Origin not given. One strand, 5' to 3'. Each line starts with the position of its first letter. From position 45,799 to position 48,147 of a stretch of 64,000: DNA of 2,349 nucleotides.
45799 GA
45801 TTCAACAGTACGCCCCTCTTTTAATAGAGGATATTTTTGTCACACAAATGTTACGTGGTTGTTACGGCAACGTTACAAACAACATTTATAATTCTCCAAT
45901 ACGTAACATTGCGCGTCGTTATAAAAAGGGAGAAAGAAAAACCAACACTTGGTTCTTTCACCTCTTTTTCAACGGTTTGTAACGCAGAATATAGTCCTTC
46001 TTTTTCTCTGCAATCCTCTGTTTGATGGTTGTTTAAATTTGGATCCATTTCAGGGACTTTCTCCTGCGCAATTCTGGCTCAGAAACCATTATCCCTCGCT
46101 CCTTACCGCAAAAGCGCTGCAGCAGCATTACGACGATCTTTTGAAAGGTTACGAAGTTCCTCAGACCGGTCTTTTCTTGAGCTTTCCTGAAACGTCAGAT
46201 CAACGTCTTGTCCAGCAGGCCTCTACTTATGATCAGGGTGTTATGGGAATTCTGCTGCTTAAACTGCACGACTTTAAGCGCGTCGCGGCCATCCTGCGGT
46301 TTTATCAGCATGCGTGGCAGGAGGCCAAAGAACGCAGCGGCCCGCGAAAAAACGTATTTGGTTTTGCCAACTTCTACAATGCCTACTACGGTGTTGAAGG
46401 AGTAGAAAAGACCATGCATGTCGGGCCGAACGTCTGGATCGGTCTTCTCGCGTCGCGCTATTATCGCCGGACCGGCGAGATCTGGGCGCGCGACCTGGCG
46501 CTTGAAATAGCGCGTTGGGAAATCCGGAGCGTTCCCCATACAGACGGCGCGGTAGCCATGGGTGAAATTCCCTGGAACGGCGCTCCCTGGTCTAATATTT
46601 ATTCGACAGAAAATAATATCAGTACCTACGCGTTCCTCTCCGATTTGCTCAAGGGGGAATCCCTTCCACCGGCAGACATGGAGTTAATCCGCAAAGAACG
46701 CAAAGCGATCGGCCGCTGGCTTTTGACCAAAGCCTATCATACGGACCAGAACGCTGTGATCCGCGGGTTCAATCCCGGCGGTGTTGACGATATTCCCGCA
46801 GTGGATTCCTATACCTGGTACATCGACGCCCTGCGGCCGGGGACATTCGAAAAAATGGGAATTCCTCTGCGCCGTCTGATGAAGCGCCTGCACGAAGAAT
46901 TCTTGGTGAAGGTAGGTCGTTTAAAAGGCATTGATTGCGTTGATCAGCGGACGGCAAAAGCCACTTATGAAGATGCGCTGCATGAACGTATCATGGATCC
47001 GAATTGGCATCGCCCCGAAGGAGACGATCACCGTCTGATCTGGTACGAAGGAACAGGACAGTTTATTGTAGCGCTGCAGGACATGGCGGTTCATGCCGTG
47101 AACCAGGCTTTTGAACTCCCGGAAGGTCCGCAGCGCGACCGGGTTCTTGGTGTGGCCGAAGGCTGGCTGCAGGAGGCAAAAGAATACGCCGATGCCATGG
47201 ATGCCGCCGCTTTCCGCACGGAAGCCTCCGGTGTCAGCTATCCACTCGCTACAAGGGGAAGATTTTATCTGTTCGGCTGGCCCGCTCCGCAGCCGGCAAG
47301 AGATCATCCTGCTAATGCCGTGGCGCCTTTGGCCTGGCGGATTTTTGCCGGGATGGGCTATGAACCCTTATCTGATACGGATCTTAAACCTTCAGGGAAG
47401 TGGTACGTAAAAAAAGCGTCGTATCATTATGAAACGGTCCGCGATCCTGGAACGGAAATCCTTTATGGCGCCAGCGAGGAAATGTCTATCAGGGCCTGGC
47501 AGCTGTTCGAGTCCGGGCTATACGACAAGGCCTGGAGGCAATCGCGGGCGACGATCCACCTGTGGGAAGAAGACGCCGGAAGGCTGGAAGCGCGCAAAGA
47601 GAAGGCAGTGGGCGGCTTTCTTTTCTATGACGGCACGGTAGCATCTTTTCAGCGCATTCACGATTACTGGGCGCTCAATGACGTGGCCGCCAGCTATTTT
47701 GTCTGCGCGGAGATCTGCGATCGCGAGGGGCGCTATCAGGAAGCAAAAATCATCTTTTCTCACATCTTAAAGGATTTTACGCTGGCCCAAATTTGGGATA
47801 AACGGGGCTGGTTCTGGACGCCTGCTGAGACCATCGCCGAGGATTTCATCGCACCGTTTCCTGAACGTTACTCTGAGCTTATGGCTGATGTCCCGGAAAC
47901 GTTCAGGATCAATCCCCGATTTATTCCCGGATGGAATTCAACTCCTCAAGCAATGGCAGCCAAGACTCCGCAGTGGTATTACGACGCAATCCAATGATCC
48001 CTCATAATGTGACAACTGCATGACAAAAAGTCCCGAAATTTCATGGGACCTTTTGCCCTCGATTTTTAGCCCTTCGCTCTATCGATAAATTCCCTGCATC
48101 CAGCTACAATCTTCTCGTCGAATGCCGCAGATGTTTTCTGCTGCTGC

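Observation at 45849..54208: Response-regulator direct-repeat site driving an unknown 682-aa protein and a 2028-aa multi-pass membrane protein, directly downstream of phoB-DUF47-pitA-phoR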

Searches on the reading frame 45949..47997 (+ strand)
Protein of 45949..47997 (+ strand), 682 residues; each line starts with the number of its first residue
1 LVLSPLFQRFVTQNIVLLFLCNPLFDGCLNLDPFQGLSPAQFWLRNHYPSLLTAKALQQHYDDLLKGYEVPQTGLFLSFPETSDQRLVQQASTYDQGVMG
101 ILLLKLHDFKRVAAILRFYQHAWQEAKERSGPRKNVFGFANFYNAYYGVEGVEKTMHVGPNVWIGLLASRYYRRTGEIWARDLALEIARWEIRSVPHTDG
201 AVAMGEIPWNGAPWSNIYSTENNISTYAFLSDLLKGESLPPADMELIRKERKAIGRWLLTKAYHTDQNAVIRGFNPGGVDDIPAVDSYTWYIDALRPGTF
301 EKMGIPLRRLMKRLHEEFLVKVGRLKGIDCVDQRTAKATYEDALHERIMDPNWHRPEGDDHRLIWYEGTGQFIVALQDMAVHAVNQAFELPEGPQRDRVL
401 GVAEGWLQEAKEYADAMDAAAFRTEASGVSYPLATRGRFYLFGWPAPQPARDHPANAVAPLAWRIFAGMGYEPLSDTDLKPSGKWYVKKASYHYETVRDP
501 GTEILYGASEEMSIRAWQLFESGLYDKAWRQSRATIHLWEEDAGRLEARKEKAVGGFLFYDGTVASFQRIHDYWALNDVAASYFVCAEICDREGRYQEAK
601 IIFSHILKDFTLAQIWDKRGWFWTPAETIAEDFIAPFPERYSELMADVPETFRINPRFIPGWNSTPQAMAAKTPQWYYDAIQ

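Call 5: search_protein_families(library=pfam, proteins=[window:45949-47997:+], max_evalue=0.01)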
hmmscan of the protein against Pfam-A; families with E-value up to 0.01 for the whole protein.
window:45949-47997:+ (682 aa): 0 families

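Call 7: find_homologous_proteins(query=window:45949-47997:+)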
Query window:45949-47997:+ (682 aa): 36 proteins with E <= 0.001 among 8000 candidates.
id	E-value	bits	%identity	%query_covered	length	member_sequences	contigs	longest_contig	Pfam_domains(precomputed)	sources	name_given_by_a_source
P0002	0.0e+0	1619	100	100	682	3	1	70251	-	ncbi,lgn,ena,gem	-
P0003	2.1e-243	828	59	90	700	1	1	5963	-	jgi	jgi:hypothetical protein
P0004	3.7e-240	817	58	89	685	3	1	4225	-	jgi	jgi:hypothetical protein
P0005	8.5e-236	803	58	90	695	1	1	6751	-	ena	-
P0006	1.6e-222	759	56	89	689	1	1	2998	-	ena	-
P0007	2.3e-221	755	53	93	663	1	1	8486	-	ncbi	-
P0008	5.1e-218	744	54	93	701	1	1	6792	-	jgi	jgi:tetratricopeptide (TPR) repeat protein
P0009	1.8e-217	742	55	90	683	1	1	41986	-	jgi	jgi:hypothetical protein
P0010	3.9e-214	731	53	93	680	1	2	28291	-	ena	-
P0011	5.6e-209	714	51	93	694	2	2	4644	-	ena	-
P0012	2.9e-208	712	51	93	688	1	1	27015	-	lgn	-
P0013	2.5e-207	709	53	90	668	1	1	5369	-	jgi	-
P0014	7.5e-201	687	51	92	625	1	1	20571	-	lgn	-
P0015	2.2e-191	656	50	90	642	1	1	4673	-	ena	-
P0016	2.8e-179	616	47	92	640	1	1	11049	-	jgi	jgi:hypothetical protein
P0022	6.5e-130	453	38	89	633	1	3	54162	-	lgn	-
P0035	3.2e-112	394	37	88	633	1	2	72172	-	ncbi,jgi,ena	jgi:hypothetical protein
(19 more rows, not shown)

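Call 9: find_encoding_contigs(protein=P0009, flank=10000, max_places=3)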
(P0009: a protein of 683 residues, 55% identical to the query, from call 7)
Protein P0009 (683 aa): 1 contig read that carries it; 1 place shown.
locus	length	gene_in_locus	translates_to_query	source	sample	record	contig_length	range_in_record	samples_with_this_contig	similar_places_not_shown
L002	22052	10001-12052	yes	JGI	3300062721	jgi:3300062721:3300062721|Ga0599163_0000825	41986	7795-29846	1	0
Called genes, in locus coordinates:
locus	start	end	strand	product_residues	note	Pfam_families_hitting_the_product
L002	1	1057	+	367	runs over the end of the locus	PF12679:ABC2_membrane_2, PF12698:ABC2_membrane_3, PF01061:ABC2_membrane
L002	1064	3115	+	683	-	PF19335:HMBD, PF00122:E1-E2_ATPase, PF00702:Hydrolase, PF08282:Hydrolase_3 (faint)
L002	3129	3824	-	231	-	PF13489:Methyltransf_23, PF13847:Methyltransf_31 (weak), PF08241:Methyltransf_11, PF08242:Methyltransf_12, PF13649:Methyltransf_25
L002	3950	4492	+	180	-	-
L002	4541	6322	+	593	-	PF17297:PEPCK_N, PF00821:PEPCK_GTP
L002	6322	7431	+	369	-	PF13439:Glyco_transf_4, PF13579:Glyco_trans_4_4, PF20706:GT4-conflict (weak), PF00534:Glycos_transf_1, PF13692:Glyco_trans_1_4, PF13524:Glyco_trans_1_2 (weak)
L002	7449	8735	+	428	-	PF02836:Glyco_hydro_2_C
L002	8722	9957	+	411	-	PF05977:MFS_3, PF07690:MFS_1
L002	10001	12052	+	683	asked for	-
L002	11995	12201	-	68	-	-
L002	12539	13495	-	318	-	PF00089:Trypsin, PF13365:Trypsin_2, PF13180:PDZ_2, PF17820:PDZ_6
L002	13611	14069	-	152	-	PF01047:MarR, PF12802:MarR_2, PF13463:HTH_27, PF13601:HTH_34 (weak)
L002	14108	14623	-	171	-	PF00300:His_Phos_1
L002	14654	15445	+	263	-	PF01928:CYTH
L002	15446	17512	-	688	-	PF13089:PP_kinase_N, PF02503:PP_kinase, PF17941:PP_kinase_C_1, PF13090:PP_kinase_C, PF13091:PLDc_2 (weak)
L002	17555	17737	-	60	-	PF02416:TatA_B_E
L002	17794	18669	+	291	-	PF01988:VIT1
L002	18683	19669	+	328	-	PF04072:LCM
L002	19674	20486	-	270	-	PF00359:PTS_EIIA_2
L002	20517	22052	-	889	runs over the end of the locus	PF00690:Cation_ATPase_N, PF00122:E1-E2_ATPase, PF00702:Hydrolase, PF13246:Cation_ATPase, PF00689:Cation_ATPase_C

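Call 12: search_protein_families(library=ncbifam, proteins=[window:45949-47997:+], max_evalue=1)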
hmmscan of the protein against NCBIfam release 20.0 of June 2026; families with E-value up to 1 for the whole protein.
window:45949-47997:+ (682 aa): 0 families

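Call 27: find_encoding_contigs(protein=P0010, flank=10000, max_places=2)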
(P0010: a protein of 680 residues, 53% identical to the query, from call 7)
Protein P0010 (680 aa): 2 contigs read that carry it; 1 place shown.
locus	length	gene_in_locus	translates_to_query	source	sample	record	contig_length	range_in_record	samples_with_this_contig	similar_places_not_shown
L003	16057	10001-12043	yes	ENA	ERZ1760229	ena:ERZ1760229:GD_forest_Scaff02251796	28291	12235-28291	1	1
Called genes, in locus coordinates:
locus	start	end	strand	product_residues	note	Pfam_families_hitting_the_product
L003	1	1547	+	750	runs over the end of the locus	PF04945:YHS, PF19335:HMBD, PF00122:E1-E2_ATPase, PF00702:Hydrolase, PF08282:Hydrolase_3 (faint)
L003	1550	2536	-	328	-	PF11335:DUF3137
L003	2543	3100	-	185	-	PF04011:LemA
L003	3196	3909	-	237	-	PF13489:Methyltransf_23, PF13847:Methyltransf_31, PF08241:Methyltransf_11, PF08242:Methyltransf_12, PF13649:Methyltransf_25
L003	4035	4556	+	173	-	PF00582:Usp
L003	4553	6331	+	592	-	PF17297:PEPCK_N, PF00821:PEPCK_GTP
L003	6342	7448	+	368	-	PF13439:Glyco_transf_4, PF13579:Glyco_trans_4_4, PF20706:GT4-conflict (weak), PF00534:Glycos_transf_1, PF13692:Glyco_trans_1_4, PF13524:Glyco_trans_1_2 (weak)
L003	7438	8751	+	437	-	PF02836:Glyco_hydro_2_C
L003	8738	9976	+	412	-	PF05977:MFS_3, PF07690:MFS_1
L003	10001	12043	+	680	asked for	-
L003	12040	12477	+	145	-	PF04134:DCC1-like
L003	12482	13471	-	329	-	PF00089:Trypsin, PF13365:Trypsin_2, PF00595:PDZ (weak), PF13180:PDZ_2, PF17820:PDZ_6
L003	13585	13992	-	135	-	PF01047:MarR, PF12802:MarR_2, PF13463:HTH_27, PF13601:HTH_34 (weak)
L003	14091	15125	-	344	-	-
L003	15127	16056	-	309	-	?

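Call 28: find_encoding_contigs(protein=P0012, flank=10000, max_places=2)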
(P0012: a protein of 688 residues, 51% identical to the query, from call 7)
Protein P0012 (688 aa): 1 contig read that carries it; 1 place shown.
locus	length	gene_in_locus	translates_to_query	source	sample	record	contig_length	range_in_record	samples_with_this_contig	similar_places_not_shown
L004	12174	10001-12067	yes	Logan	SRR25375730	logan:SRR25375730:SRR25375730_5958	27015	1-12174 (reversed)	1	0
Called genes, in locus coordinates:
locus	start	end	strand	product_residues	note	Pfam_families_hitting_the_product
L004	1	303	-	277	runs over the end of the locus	PF01553:Acyltransferase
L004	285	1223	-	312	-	PF21926:FeeM (weak), PF13444:Acetyltransf_5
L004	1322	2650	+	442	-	PF01595:CNNM, PF00571:CBS (weak)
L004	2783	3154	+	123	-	PF25857:DUF7957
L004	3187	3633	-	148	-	PF01814:Hemerythrin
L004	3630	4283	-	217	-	PF00520:Ion_trans, PF08016:PKD_channel (weak)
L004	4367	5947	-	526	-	PF13428:TPR_14 (faint), PF14559:TPR_19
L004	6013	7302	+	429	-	PF02321:OEP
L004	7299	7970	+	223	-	PF25917:BSH_RND, PF25973:BSH_CzcB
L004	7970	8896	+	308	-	PF00005:ABC_tran, PF13304:AAA_21, PF13732:DrrA1-3_C (weak)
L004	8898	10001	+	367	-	PF12679:ABC2_membrane_2, PF12698:ABC2_membrane_3, PF01061:ABC2_membrane, PF12730:ABC2_membrane_4 (weak)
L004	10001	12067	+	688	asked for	-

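Call 30: find_related_loci(query=A1, collection=genome_contigs, flank=10000)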
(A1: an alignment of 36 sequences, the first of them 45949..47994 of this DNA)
Query A1 (682 aa) in genome_contigs; peptide patterns used: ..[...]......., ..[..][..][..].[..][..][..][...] (x = any residue, [..] = any of these).
426 stretches matched a pattern; 361 encode a relative of the query (tblastn E <= 1e-3); the best 80 are kept; 78 distinct loci.
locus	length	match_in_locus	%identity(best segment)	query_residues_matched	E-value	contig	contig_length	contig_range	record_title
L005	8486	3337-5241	53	15-650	0e+0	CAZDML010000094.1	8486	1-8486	MAG TPA_asm: uncultured Elusimicrobia sp. isolate SRP189682_co1_70 genome assembly, contig: NODE_21185_length_8486_cov_4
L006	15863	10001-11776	40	51-658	3e-128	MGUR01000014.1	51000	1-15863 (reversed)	MAG: Elusimicrobia bacterium RIFCSPLOWO2_01_FULL_59_12 rifcsplowo2_01_scaffold_1791, whole genome shotgun sequence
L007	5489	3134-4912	37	33-645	6e-127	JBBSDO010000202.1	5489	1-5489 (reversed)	MAG: Elusimicrobiota bacterium isolate LS1_sbin.10 LS1_sbin.10_K_1665514_L_5489_cov_8.0000, whole genome shotgun sequenc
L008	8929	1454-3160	38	51-634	4e-125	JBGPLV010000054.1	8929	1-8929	MAG: Elusimicrobiota bacterium isolate OBJ_0618_7090110_253 k141_2210292_length_8929_cov_11.0025, whole genome shotgun s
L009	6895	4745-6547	37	9-648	1e-124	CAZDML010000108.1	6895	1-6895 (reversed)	MAG TPA_asm: uncultured Elusimicrobia sp. isolate SRP189682_co1_70 genome assembly, contig: NODE_29610_length_6895_cov_4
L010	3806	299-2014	39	49-634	1e-124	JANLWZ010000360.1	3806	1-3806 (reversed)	MAG: Elusimicrobiota bacterium isolate OTE_20_metabat_165_sub OTE_20_k141_672237, whole genome shotgun sequence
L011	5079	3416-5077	36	4-576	1e-104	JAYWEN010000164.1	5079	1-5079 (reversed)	MAG: Elusimicrobiota bacterium isolate GL98_DN_concoct_111 GL98_DN_concoct_111_163, whole genome shotgun sequence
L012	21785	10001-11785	38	13-634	2e-127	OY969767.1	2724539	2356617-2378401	MAG: uncultured Elusimicrobia bacterium isolate MFD00032.bin.c.1 genome assembly, chromosome: 1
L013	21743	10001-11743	38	50-645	2e-133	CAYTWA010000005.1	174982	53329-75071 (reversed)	MAG TPA_asm: uncultured Elusimicrobia sp. isolate SRP150892_co2_137 genome assembly, contig: NODE_60_length_174982_cov_1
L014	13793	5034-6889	34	6-648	4e-106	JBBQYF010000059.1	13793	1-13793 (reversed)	MAG: Elusimicrobiota bacterium isolate Co_metawrap_2151 Cmw_2151_k141_20906314_length_13793_cov_8.0000, whole genome sho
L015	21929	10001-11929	28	28-639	5e-59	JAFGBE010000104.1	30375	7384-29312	MAG: Candidatus Auribacterota bacterium isolate Zod_Metabat.1009 k87_7441618, whole genome shotgun sequence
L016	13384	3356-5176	35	65-639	2e-50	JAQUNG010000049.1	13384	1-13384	MAG: bacterium isolate STD1_172 NODE_11983_length_13384_cov_3.234065_Sandtown_D1, whole genome shotgun sequence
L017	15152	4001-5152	25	15-380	6e-19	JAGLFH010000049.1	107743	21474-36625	MAG: Candidatus Auribacterota bacterium isolate RS_1_24 ROV157_1.bin.24.fa_49, whole genome shotgun sequence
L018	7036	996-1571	31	483-631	3e-17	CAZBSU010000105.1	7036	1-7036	MAG TPA_asm: uncultured Planctomycetales bacterium isolate binchicken_co256_149 genome assembly, contig: NODE_31914_leng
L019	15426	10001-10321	34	509-626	2e-16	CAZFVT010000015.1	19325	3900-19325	MAG TPA_asm: uncultured Woeseiaceae bacterium isolate SRP135972_co2_285 genome assembly, contig: NODE_2363_length_19325_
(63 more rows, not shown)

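Call 32: predict_structure(alignment_id=A1)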
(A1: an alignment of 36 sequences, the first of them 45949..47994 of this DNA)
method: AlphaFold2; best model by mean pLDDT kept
length: 682 residues; sequences in the alignment: 36
mean_pLDDT: 90.1   pTM: 0.88
mean pLDDT of the five models: 90.1, 89.2, 88.8, 88.5, 87.6
residues with pLDDT >= 90: 533; 70-90: 85; 50-70: 31; < 50: 33
segments of 3 or more residues with pLDDT < 50: 496-498, 656-682
pLDDT, mean of each block of 10 residues (from residue 1): 70 83 57 81 96 96 94 94 93 98 97 98 91 90 94 94 99 98 98 97 93 94 98 97 98 98 94 95 94 95 94 96 96 96 93 92 98 98 97 98 98 98 91 95 90 94 98 96 84 52 88 94 97 97 95 89 82 92 97 98 97 76 85 95 93 56 39 38 37
secondary structure, 60 per line:
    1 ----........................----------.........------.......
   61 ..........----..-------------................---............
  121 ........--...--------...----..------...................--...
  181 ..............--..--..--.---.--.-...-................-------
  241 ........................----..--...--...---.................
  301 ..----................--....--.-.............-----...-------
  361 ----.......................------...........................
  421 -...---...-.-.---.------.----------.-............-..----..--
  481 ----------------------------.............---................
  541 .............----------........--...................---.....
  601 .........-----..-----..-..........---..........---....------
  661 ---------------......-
elements in order: H5-28 H39-47 H54-68 E90-92 H93-105 H109-128 E142-144 H158-175 H178-194 H220-233 H241-262 E273-275 E278-280 H285-302 H307-318 E319-322 E325-328 H333-345 H366-387 H394-420 E422-424 E428-430 H458-469 H509-521 H525-553 H564-571 H574-592 H596-609 H625-634 H638-647 H651-654 H676-681

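Call 57: find_encoding_contigs(protein=P0035, flank=8000, max_places=1)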
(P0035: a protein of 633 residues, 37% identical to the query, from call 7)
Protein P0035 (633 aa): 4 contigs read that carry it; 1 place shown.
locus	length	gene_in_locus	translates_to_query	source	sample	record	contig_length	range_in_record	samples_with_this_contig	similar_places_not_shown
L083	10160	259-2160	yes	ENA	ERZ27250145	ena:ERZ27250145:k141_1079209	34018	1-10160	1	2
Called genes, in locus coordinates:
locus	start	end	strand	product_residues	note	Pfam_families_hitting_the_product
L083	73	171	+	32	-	-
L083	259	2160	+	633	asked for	-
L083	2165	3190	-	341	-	-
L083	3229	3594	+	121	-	-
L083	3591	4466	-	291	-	PF01048:PNP_UDP_1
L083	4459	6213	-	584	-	PF01368:DHH, PF02272:DHHA1, PF17768:RecJ_OB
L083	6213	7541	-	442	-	PF13185:GAF_2, PF00512:HisKA, PF02518:HATPase_c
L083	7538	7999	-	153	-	PF02502:LacAB_rpiB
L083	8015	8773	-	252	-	PF00121:TIM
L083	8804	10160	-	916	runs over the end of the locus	PF02629:CoA_binding, PF13380:CoA_binding_2, PF13607:Succ_CoA_lig, PF19045:Ligase_CoA_2, PF13549:ATP-grasp_5, PF13302:Acetyltransf_3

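Call 58: find_encoding_contigs(protein=P0022, flank=8000, max_places=1)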
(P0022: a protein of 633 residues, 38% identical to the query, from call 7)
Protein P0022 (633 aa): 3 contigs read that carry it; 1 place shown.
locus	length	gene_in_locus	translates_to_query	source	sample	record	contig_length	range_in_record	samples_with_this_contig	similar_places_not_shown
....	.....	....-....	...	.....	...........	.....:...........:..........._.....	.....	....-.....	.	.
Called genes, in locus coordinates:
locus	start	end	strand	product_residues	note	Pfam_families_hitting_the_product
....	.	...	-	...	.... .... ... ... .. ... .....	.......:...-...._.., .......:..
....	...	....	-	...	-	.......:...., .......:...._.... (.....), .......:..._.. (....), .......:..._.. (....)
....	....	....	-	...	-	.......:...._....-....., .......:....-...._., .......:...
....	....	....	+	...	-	-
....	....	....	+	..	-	-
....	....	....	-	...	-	-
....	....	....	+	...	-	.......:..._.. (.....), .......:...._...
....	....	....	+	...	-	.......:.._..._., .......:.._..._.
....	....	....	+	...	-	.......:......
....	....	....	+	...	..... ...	-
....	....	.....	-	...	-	-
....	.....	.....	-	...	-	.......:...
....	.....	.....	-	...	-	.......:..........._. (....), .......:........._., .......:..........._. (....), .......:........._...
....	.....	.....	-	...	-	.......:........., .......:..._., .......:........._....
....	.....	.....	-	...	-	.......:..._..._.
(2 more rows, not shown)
